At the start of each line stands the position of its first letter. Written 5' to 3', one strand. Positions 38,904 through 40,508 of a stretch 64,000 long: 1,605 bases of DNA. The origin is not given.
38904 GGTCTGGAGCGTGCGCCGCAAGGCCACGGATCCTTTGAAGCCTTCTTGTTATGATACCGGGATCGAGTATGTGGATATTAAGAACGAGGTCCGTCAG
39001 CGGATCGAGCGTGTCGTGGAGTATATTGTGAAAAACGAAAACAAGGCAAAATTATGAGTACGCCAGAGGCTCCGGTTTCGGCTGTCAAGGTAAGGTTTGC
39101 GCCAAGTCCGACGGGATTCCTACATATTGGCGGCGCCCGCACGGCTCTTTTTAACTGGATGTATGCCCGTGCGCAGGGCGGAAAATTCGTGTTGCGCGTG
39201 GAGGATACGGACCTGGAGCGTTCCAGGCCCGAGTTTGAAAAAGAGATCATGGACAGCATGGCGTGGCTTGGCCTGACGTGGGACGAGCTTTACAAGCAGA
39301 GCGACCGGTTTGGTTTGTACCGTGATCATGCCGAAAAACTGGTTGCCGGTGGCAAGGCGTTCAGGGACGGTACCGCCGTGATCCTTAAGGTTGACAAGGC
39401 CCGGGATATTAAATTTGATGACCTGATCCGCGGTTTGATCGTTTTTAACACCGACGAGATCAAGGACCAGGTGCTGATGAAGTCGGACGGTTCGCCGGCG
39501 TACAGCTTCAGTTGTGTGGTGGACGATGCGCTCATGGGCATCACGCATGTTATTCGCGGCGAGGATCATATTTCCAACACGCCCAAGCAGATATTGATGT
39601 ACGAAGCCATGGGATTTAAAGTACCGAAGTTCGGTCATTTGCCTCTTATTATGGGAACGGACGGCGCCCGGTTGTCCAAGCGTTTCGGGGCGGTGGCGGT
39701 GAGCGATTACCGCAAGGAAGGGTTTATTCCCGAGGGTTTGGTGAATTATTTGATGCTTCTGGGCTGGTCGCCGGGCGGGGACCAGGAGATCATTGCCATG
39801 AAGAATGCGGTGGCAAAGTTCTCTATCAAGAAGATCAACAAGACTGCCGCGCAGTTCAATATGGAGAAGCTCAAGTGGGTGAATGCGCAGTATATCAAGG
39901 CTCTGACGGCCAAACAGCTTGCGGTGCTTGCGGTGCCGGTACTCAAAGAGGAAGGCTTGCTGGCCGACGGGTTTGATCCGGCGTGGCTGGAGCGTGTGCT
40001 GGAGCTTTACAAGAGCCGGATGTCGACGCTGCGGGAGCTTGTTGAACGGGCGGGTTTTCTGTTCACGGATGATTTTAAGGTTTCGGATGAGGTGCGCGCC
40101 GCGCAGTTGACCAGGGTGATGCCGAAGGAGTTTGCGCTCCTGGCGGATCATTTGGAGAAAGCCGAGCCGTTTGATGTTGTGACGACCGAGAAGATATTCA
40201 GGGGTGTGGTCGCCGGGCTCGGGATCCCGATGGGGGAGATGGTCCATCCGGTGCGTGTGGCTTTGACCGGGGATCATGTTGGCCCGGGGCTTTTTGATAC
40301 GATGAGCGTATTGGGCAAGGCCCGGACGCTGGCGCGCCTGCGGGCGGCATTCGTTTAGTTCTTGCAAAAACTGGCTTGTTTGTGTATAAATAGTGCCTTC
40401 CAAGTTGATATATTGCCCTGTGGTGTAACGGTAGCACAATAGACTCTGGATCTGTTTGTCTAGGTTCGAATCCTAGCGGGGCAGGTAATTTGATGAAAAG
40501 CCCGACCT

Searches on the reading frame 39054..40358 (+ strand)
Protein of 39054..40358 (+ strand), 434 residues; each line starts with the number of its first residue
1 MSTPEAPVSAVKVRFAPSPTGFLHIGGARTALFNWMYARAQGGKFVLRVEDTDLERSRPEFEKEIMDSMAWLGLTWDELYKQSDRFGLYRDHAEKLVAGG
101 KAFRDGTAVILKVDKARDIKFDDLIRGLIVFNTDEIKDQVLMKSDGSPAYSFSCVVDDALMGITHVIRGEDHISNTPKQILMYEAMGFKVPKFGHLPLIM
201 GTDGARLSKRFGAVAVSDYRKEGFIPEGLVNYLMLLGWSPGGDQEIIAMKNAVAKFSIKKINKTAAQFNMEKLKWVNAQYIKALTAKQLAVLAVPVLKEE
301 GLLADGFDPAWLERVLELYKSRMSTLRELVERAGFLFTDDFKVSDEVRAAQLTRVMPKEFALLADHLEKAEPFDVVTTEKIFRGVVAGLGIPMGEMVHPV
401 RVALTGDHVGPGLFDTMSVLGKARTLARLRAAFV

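Call 64: find_homologous_proteins(query=window:39054-40358:+, max_evalue=1e-60)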
Query window:39054-40358:+ (434 aa): 7994 proteins with E <= 1e-60 among 8000 candidates; the best 120 are listed.
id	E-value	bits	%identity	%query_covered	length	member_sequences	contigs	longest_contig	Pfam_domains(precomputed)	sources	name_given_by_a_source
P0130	1.1e-287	972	100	100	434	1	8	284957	PF19269.5,PF00749.28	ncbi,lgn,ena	-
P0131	2.9e-258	875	89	100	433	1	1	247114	PF19269.5,PF00749.28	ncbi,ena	ncbi:MAG: glutamate--tRNA ligase [Candidatus Omnitrophota bacterium]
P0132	6.0e-254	861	88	100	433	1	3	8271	PF19269.5,PF00749.28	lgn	-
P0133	9.1e-231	784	79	100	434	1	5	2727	PF19269.5,PF00749.28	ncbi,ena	-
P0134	1.8e-225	767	79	100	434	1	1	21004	PF19269.5,PF00749.28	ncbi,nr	ncbi:MAG: glutamate--tRNA ligase [Candidatus Omnitrophica bacterium]|nr:glutamate--tRNA ligase [Cand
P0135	6.1e-225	765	79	97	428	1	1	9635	PF19269.5,PF00749.28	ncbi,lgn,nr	ncbi:MAG: glutamate--tRNA ligase [Candidatus Omnitrophica bacterium]|nr:glutamate--tRNA ligase [Cand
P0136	1.4e-223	761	77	100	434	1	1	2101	PF19269.5,PF00749.28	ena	-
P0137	4.3e-222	756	78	100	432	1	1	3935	PF19269.5,PF00749.28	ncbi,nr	ncbi:MAG: glutamate--tRNA ligase [Candidatus Omnitrophica bacterium]|nr:glutamate--tRNA ligase [Cand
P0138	7.6e-219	745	77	98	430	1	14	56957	PF19269.5,PF00749.28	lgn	-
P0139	6.7e-216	735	76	97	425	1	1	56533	PF19269.5,PF00749.28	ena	-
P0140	1.2e-215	734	77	98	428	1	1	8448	PF19269.5,PF00749.28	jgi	jgi:glutamyl-tRNA synthetase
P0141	3.0e-215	733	76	97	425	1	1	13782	PF19269.5,PF00749.28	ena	-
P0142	3.5e-215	733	77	97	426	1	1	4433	PF19269.5,PF00749.28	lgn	-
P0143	4.1e-214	729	76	97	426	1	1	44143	PF19269.5,PF00749.28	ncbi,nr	ncbi:MAG: glutamate--tRNA ligase [Candidatus Omnitrophica bacterium]|nr:glutamate--tRNA ligase [Cand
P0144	6.4e-214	729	76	97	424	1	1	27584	PF19269.5,PF00749.28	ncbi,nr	ncbi:MAG: glutamate--tRNA ligase [Candidatus Omnitrophica bacterium]|nr:glutamate--tRNA ligase [Cand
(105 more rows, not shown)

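Call 65: find_encoding_contigs(protein=P0131, flank=1500, max_places=2)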
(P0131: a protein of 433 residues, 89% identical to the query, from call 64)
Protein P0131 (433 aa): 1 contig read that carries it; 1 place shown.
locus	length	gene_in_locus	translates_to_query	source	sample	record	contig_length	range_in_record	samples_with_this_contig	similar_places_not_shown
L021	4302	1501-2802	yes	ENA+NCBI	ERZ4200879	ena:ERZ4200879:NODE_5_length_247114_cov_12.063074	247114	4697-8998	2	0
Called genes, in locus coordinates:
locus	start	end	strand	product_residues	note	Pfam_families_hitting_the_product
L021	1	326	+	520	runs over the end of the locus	PF12072:RNase_Y_N, PF00013:KH_1, PF22891:KH_PNO1_2nd (weak), PF01966:HD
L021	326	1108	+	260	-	PF13277:YmdB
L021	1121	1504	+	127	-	PF07238:PilZ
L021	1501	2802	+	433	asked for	PF00749:tRNA-synt_1c, PF19269:Anticodon_2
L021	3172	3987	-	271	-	PF02498:Bro-N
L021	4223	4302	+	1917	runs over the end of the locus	PF01326:PPDK_N (weak)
